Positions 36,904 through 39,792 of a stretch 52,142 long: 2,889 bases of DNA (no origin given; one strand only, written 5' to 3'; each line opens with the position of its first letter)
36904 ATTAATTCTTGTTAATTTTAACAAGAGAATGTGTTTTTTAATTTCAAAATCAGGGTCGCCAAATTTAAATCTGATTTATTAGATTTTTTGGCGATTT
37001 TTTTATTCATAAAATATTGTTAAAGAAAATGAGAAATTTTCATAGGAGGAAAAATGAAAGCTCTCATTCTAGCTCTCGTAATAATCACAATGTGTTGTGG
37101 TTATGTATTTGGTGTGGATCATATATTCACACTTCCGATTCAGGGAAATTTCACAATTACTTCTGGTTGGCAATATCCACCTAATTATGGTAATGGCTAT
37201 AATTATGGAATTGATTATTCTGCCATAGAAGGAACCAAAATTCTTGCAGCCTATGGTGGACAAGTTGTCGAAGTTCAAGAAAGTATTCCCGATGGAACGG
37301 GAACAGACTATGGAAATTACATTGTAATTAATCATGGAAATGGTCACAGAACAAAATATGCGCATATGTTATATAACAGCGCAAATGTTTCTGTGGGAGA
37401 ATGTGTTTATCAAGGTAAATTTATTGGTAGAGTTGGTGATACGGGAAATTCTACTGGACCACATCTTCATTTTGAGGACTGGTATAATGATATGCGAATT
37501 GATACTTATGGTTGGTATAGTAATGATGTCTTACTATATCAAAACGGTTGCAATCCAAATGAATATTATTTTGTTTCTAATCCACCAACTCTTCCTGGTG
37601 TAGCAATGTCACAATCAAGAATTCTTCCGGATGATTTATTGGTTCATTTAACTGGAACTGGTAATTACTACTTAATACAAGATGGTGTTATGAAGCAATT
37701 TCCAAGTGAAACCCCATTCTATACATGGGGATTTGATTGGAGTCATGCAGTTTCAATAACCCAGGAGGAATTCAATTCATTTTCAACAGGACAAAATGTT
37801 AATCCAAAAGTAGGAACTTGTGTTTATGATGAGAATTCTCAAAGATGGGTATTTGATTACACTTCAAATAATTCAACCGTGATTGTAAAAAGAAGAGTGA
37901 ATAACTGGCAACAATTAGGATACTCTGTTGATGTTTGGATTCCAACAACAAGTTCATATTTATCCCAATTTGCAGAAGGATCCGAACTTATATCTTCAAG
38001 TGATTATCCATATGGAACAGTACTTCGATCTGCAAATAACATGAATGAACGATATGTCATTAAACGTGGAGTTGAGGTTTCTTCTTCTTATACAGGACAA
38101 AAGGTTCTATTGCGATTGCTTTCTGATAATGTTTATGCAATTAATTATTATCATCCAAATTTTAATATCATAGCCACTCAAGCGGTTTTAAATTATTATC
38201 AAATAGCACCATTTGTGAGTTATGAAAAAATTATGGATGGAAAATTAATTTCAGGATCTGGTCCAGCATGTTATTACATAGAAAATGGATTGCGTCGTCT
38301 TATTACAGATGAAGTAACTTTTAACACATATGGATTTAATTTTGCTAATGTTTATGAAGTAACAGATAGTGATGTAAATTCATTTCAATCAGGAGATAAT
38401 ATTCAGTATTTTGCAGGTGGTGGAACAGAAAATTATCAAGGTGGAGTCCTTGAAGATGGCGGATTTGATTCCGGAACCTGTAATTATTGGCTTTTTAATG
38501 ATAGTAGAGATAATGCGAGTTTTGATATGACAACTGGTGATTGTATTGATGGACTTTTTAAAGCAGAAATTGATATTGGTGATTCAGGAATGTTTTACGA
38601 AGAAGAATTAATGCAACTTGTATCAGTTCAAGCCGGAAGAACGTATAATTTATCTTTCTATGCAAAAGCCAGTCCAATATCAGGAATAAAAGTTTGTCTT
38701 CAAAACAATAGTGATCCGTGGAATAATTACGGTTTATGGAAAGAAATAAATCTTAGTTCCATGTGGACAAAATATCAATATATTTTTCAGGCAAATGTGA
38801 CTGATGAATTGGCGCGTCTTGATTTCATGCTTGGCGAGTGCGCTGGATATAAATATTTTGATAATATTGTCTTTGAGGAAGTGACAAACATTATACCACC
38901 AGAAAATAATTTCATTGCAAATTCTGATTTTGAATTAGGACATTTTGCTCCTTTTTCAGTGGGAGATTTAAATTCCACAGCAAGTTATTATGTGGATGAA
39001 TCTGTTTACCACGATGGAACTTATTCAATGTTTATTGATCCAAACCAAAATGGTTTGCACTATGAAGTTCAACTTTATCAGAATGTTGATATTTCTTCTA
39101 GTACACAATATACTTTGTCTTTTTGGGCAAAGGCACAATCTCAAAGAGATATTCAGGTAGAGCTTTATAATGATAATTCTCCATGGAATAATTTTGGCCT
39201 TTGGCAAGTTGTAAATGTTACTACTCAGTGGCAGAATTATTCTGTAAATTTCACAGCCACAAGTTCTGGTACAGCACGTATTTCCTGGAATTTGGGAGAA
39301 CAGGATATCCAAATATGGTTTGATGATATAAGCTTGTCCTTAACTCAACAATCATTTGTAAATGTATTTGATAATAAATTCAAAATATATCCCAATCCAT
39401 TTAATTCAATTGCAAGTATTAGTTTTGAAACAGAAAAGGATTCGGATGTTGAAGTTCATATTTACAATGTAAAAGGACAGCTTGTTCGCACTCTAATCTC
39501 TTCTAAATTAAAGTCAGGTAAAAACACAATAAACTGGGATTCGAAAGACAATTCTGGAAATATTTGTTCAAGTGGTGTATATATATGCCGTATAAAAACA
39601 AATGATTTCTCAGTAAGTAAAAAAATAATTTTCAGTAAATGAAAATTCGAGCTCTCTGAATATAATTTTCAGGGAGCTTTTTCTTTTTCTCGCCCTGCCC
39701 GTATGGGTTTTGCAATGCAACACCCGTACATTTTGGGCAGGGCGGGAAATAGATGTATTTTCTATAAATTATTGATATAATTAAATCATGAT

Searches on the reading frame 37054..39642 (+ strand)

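Call 9: search_protein_families(library=pfam, proteins=[window:37054-39642:+], max_evalue=0.001)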
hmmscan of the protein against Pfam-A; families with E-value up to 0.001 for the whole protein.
window:37054-39642:+ (862 aa): 4 families
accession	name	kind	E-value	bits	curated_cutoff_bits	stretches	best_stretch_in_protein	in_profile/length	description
PF02018.23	CBM_4_9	-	8.8e-26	91.3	25.9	2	618-738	1-121/136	Carbohydrate binding domain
PF01551.29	Peptidase_M23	-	5.6e-24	84.6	28.7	1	49-150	2-95/96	Peptidase family M23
PF18962.6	Por_Secre_tail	-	1.3e-12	48.2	27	1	778-859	1-74/75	Secretion system C-terminal sorting domain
PF13860.13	FlgD_ig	-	3.9e-10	40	27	1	788-848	11-74/79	FlgD Ig-like domain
